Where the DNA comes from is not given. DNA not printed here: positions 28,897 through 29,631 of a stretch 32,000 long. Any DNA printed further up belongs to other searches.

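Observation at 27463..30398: Tightly coupled CrtI-like flavoenzyme / NTF2-fold / SDR operon of unknown substrate: candidate lipid, fatty-acid or steroid tailoring module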

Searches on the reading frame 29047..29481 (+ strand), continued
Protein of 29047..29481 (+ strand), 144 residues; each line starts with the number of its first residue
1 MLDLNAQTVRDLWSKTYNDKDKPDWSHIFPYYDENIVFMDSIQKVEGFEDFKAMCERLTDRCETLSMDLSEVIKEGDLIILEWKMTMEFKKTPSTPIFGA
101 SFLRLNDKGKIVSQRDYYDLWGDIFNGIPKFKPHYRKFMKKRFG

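Call 79: find_related_loci(query=A2, collection=metagenome_contigs, flank=10000)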
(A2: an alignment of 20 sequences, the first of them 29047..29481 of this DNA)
Query A2 (144 aa) in metagenome_contigs; peptide patterns used: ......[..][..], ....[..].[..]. (x = any residue, [..] = any of these).
600 stretches matched a pattern (row limit reached: there are more); 583 encode a relative of the query (tblastn E <= 1e-3); the best 80 are kept; 80 distinct loci.
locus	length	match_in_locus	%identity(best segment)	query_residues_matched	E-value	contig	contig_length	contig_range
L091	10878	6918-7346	64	2-144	2e-65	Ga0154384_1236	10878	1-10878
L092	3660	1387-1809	65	4-144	3e-65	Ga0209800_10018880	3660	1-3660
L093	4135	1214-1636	64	4-144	2e-65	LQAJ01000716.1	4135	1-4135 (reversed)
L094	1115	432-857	66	3-144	8e-70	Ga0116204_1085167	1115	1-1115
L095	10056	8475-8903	62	2-144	3e-64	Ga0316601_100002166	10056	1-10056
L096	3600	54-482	62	2-144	3e-64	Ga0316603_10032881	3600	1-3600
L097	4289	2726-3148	64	4-144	7e-64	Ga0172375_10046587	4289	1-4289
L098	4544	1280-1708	63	2-144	9e-64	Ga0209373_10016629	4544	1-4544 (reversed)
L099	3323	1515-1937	62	4-144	2e-63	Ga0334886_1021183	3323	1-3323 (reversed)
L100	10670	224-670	60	1-144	4e-63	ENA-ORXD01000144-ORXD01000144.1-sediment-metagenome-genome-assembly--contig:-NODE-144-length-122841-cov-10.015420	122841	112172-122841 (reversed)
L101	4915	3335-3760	61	3-144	1e-62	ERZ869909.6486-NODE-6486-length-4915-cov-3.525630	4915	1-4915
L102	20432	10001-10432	63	1-144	6e-63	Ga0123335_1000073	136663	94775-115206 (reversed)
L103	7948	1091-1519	61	2-144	1e-62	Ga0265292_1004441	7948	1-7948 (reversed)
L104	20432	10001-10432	58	1-144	2e-62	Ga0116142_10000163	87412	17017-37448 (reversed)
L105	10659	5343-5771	62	2-144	1e-62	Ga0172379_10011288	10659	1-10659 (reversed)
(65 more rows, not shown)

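Call 91: search_dna_similar(query=window:29047-29481:+, collection=plasmids, mode=protein, max_evalue=0.001, max_rows=15)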
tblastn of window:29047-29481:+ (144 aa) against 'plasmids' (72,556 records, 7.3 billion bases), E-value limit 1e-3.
Records with a match: 7; places in all: 7; records where one place covers at least 80% of the query: 6.
Best place of each record, by identity: <60% 7.
By first word of the organism name: Salinivibrio 4; Photobacterium 1; Aeromonas 1; Pseudoalteromonas 1.
By predicted mobility (MOB-suite, as given by PLSDB): non-mobilizable 6; mobilizable 1.
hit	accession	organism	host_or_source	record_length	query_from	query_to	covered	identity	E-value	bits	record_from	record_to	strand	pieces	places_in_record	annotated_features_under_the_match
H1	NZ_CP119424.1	Photobacterium sp. DA100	-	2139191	2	137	94%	30.2%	7e-11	66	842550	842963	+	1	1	none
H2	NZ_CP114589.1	Salinivibrio kushneri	-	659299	16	144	90%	27.3%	2e-5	50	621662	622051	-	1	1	nuclear transport factor 2 family protein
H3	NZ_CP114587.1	Salinivibrio kushneri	-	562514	16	144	90%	26.5%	9e-5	48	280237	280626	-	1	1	nuclear transport factor 2 family protein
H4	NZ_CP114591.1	Salinivibrio kushneri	-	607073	16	144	90%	26.5%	3e-4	46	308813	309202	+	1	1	nuclear transport factor 2 family protein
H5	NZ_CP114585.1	Salinivibrio proteolyticus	-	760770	5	144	97%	22.4%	4e-4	46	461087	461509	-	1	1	nuclear transport factor 2 family protein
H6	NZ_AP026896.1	Aeromonas caviae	Microbe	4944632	17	144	89%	24.4%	2e-5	50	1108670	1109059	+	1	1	none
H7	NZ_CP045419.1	Pseudoalteromonas sp. THAF3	pure culture,Surface of a polyethylene ...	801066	17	129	78%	25.0%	4e-4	46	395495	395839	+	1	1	nuclear transport factor 2 family protein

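Call 93: get_annotated_region(hit=H2, flank=9000)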
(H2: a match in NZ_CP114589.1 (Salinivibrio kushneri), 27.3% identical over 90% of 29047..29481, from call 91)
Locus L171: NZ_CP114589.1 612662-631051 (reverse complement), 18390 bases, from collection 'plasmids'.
description: Salinivibrio kushneri strain TGB11 plasmid unnamed, complete sequence
organism: Salinivibrio kushneri (NCBI taxid 1908198)
taxonomy: Bacteria; Pseudomonadota; Gammaproteobacteria; Vibrionales; Vibrionaceae; Salinivibrio; Salinivibrio kushneri
host: -; source: -; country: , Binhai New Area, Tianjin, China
typing (MOB-suite, as given by PLSDB): non-mobilizable
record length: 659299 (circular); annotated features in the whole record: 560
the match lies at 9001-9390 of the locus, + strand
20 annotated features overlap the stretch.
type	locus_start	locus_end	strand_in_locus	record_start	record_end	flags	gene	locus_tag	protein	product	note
CDS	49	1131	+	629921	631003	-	aroG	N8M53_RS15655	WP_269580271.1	3-deoxy-7-phosphoheptulonate synthase AroG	GO:0009073 - aromatic amino acid family biosynthetic process [Evidence IEA]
CDS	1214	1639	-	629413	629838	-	-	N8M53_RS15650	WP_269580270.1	DUF3069 domain-containing protein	-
CDS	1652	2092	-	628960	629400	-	-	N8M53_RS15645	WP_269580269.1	polymer-forming cytoskeletal protein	-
CDS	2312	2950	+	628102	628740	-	-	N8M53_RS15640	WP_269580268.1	DUF480 domain-containing protein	-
CDS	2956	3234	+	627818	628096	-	-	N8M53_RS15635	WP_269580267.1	GIY-YIG nuclease family protein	-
CDS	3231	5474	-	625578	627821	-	-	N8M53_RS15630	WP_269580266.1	bifunctional diguanylate cyclase/phosphodiesterase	-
CDS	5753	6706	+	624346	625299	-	-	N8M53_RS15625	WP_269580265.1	DUF523 and DUF1722 domain-containing protein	-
CDS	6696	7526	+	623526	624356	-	-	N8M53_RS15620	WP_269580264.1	MerR family transcriptional regulator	GO:0006355 - regulation of DNA-templated transcription [Evidence IEA]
CDS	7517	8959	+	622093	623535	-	phrB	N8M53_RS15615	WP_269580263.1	deoxyribodipyrimidine photo-lyase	-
CDS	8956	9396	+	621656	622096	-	-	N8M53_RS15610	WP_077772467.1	nuclear transport factor 2 family protein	-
CDS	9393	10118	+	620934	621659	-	-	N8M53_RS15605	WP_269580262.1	SDR family NAD(P)-dependent oxidoreductase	-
CDS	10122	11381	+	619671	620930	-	-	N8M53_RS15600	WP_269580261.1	NAD(P)/FAD-dependent oxidoreductase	-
CDS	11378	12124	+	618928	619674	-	-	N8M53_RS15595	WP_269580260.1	DUF1365 domain-containing protein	-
CDS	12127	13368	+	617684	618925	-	-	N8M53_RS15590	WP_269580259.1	cyclopropane-fatty-acyl-phospholipid synthase family protein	-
CDS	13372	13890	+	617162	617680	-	-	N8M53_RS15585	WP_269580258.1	DUF2878 family protein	-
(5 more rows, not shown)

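Call 94: get_annotated_region(hit=H1, flank=9000)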
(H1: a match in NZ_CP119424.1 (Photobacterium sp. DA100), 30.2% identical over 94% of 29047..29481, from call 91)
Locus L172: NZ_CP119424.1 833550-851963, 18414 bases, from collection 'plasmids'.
description: Photobacterium sp. DA100 plasmid pDA100, complete sequence
organism: Photobacterium sp. DA100 (NCBI taxid 3027472)
taxonomy: Bacteria; Pseudomonadota; Gammaproteobacteria; Vibrionales; Vibrionaceae; Photobacterium; Photobacterium sp. DA100
host: -; source: -; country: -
typing (MOB-suite, as given by PLSDB): non-mobilizable
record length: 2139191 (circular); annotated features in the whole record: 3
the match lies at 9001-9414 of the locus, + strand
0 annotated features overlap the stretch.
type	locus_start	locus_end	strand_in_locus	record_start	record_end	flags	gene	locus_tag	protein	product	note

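Call 99: search_protein_families(library=pfam, proteins=[L171:8956-9396:+, L171:9393-10118:+, L171:10122-11381:+, L171:13887-14420:+, L171:6696-7526:+], max_evalue=0.001)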
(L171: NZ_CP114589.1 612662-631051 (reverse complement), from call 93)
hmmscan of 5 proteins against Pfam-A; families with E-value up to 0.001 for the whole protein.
L171:8956-9396:+ (146 aa): 5 families
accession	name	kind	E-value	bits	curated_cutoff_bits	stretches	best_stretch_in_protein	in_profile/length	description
PF12680.13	SnoaL_2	-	4.3e-23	82.3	27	1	17-116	5-102/102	SnoaL-like domain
PF07366.18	SnoaL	-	3.1e-12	46.8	28.4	1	14-124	4-121/126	SnoaL-like polyketide cyclase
PF13474.12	SnoaL_3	-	5.7e-07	30.4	22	1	16-107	8-103/121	SnoaL-like domain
PF10184.16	DUF2358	-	8.4e-06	26.4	24.3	1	17-116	11-113/113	Uncharacterized conserved protein (DUF2358)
PF14534.12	DUF4440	-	2.9e-05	24.9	25.2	1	17-99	9-89/107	Domain of unknown function (DUF4440)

L171:9393-10118:+ (241 aa): 6 families
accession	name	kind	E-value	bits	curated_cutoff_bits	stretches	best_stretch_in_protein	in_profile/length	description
PF00106.31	adh_short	-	6.1e-35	120.9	26.6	1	2-181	1-189/195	short chain dehydrogenase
PF13561.12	adh_short_C2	-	1.8e-25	90.3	27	1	8-183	1-185/236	Enoyl-(Acyl carrier protein) reductase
PF01370.27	Epimerase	-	6.6e-08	32.7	20.9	1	4-157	1-158/240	NAD dependent epimerase/dehydratase family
PF08659.16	KR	-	8.5e-07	29.5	22.6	1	4-169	3-173/180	KR domain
PF13460.12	NAD_binding_10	-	6.1e-06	26.7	27.2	1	8-68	1-61/184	NAD(P)H-binding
PF04321.23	RmlD_sub_bind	-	0.00017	21.2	27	1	3-76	2-56/287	RmlD substrate binding domain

L171:10122-11381:+ (419 aa): 5 families
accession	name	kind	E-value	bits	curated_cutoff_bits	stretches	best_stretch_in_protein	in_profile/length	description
PF01593.30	Amino_oxidase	-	1.7e-28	100.6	19.8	1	10-331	1-318/443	Flavin containing amine oxidoreductase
PF13450.12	NAD_binding_8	-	1.2e-15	57.9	21.9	1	5-73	1-67/68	NAD(P)-binding Rossmann-like domain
PF01266.30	DAO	-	3.3e-12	47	27.9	1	2-70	1-74/353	FAD dependent oxidoreductase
PF07992.20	Pyr_redox_2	-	2.1e-05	24.5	26.1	1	1-35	1-37/291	Pyridine nucleotide-disulphide oxidoreductase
PF00890.30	FAD_binding_2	-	0.00044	20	20.4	1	3-39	2-39/414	FAD binding domain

L171:13887-14420:+ (177 aa): 1 family
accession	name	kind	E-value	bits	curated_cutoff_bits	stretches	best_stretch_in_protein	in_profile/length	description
PF16036.10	Chalcone_3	-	6.8e-06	26.7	27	1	66-174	60-165/165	Chalcone isomerase-like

L171:6696-7526:+ (276 aa): 4 families
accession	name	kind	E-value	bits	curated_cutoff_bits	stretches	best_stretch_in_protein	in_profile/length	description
PF13411.12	MerR_1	-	1.3e-18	67.3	21.6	1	10-76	2-67/69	MerR HTH family regulatory protein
PF00376.29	MerR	-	1.3e-12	47.7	28.2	1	10-47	1-38/38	MerR family regulatory protein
PF22270.1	MlrA_helical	-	4.9e-05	23.8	27.7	1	91-160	6-74/75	Transcriptional regulator MlrA, helical domain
PF13384.12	HTH_23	-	0.00059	20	24.6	0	9-32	18-41/50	Homeodomain-like domain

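Call 101: get_annotated_region(hit=H7, flank=7000)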
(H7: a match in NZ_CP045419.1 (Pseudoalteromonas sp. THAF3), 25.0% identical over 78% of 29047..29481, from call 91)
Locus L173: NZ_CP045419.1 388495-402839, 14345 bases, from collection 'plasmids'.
description: Pseudoalteromonas sp. THAF3 plasmid pTHAF3_a, complete sequence
organism: Pseudoalteromonas sp. THAF3 (NCBI taxid 2587843)
taxonomy: Bacteria; Pseudomonadota; Gammaproteobacteria; Alteromonadales; Pseudoalteromonadaceae; Pseudoalteromonas; Pseudoalteromonas sp. THAF3
host: -; source: pure culture,Surface of a polyethylene microplastic particle present in tank 6 of a marine aquarium ...; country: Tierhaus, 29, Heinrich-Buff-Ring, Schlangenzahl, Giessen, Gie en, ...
typing (MOB-suite, as given by PLSDB): non-mobilizable
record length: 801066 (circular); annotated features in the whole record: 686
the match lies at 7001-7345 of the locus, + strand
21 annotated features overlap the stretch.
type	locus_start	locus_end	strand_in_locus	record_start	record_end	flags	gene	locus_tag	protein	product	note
CDS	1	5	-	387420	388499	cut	-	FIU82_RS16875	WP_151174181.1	efflux RND transporter periplasmic adaptor subunit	GO:0006810 - transport [Evidence IEA]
CDS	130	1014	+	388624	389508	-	-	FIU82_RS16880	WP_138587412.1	LysR family transcriptional regulator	GO:0006355 - regulation of DNA-templated transcription [Evidence IEA]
CDS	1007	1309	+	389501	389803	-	-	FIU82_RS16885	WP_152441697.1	MGMT family protein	GO:0006281 - DNA repair [Evidence IEA]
CDS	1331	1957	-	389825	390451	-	-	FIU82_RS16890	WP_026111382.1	hemolysin III family protein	-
CDS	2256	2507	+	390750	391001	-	-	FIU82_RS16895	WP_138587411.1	hypothetical protein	-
CDS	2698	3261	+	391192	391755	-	-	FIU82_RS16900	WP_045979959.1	LON peptidase substrate-binding domain-containing protein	-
CDS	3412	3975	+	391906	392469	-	-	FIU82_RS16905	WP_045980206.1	sigma-70 family RNA polymerase sigma factor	GO:0006352 - DNA-templated transcription initiation [Evidence IEA]; GO:0006355 - regulation of DNA-templated ...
CDS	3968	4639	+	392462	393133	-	-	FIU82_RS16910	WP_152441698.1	ChrR family anti-sigma-E factor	GO:0045892 - negative regulation of DNA-templated transcription [Evidence IEA]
CDS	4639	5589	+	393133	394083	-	-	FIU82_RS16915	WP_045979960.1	DUF523 and DUF1722 domain-containing protein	-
CDS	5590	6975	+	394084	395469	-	phrB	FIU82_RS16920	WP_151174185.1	deoxyribodipyrimidine photo-lyase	-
CDS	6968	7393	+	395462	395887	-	-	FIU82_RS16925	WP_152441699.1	nuclear transport factor 2 family protein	-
CDS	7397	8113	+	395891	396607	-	-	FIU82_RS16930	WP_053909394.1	SDR family NAD(P)-dependent oxidoreductase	-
CDS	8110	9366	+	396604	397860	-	-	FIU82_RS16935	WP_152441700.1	FAD-dependent oxidoreductase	-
CDS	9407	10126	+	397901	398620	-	-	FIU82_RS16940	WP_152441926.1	DUF1365 domain-containing protein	-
CDS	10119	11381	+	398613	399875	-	-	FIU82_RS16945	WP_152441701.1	cyclopropane-fatty-acyl-phospholipid synthase family protein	-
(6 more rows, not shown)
